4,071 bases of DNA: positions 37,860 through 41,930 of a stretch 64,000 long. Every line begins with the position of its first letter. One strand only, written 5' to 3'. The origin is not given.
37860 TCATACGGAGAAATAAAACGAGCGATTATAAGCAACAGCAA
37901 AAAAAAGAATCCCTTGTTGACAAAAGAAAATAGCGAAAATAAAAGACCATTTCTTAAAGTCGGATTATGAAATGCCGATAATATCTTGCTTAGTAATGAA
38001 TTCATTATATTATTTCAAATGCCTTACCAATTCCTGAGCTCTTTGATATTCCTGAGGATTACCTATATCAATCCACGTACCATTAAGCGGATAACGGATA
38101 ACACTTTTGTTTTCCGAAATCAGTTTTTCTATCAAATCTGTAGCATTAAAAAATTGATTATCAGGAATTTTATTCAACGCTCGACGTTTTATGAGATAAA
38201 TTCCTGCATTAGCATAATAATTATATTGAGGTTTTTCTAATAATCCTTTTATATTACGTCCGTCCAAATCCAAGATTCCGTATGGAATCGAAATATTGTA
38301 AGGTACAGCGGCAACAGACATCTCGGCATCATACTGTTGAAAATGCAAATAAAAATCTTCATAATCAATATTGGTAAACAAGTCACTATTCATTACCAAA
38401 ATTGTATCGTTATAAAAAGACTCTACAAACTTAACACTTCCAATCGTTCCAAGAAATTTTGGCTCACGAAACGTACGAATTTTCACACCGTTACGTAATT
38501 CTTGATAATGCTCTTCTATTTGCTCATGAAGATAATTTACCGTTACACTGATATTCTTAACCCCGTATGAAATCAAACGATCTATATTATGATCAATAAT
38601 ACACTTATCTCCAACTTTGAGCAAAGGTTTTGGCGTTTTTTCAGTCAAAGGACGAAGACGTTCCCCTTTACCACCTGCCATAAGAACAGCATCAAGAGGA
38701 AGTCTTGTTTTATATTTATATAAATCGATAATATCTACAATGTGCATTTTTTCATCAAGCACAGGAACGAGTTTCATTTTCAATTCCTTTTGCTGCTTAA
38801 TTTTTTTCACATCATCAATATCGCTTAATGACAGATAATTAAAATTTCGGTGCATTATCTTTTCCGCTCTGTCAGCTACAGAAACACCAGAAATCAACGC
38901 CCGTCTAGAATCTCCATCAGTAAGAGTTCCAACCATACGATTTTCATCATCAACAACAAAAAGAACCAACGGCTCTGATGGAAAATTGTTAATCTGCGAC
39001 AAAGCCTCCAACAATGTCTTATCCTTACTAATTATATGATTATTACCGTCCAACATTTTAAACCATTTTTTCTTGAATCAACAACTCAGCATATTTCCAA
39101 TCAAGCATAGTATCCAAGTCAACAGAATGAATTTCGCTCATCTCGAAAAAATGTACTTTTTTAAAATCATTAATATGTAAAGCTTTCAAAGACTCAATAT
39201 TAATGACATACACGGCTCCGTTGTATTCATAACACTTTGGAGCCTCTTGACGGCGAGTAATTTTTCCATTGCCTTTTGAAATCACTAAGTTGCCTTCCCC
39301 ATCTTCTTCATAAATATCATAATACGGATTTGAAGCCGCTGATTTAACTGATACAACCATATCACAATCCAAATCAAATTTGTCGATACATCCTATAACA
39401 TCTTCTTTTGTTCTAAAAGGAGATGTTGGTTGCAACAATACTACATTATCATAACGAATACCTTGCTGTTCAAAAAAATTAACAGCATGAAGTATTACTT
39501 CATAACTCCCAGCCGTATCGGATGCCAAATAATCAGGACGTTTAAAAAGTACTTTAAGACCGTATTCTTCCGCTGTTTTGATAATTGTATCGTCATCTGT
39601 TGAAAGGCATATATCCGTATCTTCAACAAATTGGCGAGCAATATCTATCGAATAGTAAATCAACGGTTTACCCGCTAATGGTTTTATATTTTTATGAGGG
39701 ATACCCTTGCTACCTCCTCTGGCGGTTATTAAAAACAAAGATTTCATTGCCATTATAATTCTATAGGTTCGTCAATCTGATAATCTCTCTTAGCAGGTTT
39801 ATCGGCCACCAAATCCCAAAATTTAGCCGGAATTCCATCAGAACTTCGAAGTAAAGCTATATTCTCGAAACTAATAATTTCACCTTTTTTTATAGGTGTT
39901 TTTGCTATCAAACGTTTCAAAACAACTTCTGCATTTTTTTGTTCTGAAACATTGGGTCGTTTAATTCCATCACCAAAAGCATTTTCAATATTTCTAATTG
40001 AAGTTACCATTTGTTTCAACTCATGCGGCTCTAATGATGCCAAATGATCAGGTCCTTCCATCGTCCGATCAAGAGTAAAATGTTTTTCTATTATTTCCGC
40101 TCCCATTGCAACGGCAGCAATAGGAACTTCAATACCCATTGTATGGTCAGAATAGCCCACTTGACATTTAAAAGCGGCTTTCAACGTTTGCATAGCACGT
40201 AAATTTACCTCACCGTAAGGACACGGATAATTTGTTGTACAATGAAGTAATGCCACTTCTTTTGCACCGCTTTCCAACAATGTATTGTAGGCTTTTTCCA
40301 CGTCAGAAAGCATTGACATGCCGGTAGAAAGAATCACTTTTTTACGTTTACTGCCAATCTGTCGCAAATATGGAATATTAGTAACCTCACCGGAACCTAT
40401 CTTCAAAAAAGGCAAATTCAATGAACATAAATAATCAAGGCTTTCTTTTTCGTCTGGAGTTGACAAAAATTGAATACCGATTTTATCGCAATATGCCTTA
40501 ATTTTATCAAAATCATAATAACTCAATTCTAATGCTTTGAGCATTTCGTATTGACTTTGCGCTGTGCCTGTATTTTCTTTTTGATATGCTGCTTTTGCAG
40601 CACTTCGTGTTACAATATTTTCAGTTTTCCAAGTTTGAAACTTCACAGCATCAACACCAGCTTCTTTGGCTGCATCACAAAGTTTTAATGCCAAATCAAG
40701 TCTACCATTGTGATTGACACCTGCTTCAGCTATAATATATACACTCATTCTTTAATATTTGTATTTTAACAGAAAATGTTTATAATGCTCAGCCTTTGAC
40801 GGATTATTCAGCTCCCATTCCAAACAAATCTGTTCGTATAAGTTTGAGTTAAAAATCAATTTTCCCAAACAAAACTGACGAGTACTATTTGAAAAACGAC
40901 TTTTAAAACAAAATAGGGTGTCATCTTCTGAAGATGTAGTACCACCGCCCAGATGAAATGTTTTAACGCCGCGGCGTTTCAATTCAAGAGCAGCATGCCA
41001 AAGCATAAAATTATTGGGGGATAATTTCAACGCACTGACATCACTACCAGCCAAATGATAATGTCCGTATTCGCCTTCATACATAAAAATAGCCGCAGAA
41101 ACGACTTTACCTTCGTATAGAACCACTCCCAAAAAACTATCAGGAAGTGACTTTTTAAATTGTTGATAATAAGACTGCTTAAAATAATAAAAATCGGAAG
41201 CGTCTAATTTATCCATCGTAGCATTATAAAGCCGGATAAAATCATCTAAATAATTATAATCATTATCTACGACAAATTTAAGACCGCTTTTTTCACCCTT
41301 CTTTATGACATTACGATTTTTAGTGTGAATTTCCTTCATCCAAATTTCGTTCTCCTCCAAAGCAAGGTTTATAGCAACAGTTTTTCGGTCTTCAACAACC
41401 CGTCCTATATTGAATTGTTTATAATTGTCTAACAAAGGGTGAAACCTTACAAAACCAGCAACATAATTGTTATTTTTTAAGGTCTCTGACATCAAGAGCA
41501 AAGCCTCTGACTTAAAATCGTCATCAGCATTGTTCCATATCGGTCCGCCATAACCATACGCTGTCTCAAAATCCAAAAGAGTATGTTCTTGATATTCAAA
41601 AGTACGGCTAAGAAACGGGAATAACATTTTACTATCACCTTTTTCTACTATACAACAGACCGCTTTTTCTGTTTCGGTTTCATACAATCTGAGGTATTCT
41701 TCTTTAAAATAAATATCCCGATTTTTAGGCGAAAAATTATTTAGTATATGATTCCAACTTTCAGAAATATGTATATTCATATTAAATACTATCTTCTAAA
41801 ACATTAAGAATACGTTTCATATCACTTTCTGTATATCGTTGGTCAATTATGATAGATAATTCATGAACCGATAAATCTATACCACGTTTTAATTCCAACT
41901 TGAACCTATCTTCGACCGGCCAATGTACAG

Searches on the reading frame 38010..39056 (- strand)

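Call 10: search_protein_families(library=pfam, proteins=[window:38010-39056:-], max_evalue=0.00001)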
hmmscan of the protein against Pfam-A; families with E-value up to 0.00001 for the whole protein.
window:38010-39056:- (348 aa): 2 families
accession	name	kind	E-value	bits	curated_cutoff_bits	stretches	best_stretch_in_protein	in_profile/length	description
PF00483.29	NTP_transferase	-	3.5e-37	128.7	21.2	1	123-343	2-241/245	Nucleotidyl transferase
PF12804.13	NTP_transf_3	-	2e-08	35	27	1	123-226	1-96/160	MobA-like NTP transferase domain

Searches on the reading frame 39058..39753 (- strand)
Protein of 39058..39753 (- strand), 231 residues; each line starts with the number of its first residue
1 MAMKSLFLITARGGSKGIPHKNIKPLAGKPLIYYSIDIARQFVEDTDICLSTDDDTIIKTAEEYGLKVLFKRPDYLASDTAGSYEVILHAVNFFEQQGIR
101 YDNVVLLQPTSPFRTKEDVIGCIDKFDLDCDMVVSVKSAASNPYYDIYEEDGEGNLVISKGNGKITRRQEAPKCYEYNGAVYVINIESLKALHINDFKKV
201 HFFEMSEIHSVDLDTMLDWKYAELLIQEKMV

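Call 10: search_protein_families(library=pfam, proteins=[window:39058-39753:-], max_evalue=0.00001)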
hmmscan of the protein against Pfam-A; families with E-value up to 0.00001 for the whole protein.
window:39058-39753:- (231 aa): 1 family
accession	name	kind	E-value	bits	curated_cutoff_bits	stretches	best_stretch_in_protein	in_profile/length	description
PF02348.25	CTP_transf_3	-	1.8e-17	64.3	22.6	1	7-118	2-106/217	Cytidylyltransferase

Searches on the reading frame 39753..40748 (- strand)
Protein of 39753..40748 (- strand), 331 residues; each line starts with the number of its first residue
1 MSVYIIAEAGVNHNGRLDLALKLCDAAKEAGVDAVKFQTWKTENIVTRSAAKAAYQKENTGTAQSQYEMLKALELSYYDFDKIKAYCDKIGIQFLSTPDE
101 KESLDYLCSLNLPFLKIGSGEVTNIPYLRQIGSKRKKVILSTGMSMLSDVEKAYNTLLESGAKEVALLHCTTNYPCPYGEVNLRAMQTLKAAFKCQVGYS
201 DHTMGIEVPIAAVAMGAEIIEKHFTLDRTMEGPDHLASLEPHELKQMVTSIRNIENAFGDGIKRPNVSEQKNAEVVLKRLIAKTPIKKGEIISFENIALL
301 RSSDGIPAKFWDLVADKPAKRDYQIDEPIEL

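Call 10: search_protein_families(library=pfam, proteins=[window:39753-40748:-], max_evalue=0.00001)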
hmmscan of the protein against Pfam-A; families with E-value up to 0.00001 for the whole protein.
window:39753-40748:- (331 aa): 1 family
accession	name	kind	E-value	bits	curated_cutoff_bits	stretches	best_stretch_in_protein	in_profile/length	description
PF03102.20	NeuB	-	2.1e-101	338.9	22.1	1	23-263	1-241/241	NeuB family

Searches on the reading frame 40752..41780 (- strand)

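Call 10: search_protein_families(library=pfam, proteins=[window:40752-41780:-], max_evalue=0.00001)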
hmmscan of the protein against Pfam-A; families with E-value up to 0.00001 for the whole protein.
window:40752-41780:- (342 aa): 2 families
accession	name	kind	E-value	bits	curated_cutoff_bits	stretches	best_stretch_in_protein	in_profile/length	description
PF13480.13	Acetyltransf_6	-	2.3e-12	47.7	22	1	156-281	8-138/143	Acetyltransferase (GNAT) domain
PF02388.22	FemAB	-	2.8e-09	36.7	24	0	226-302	307-384/406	FemAB family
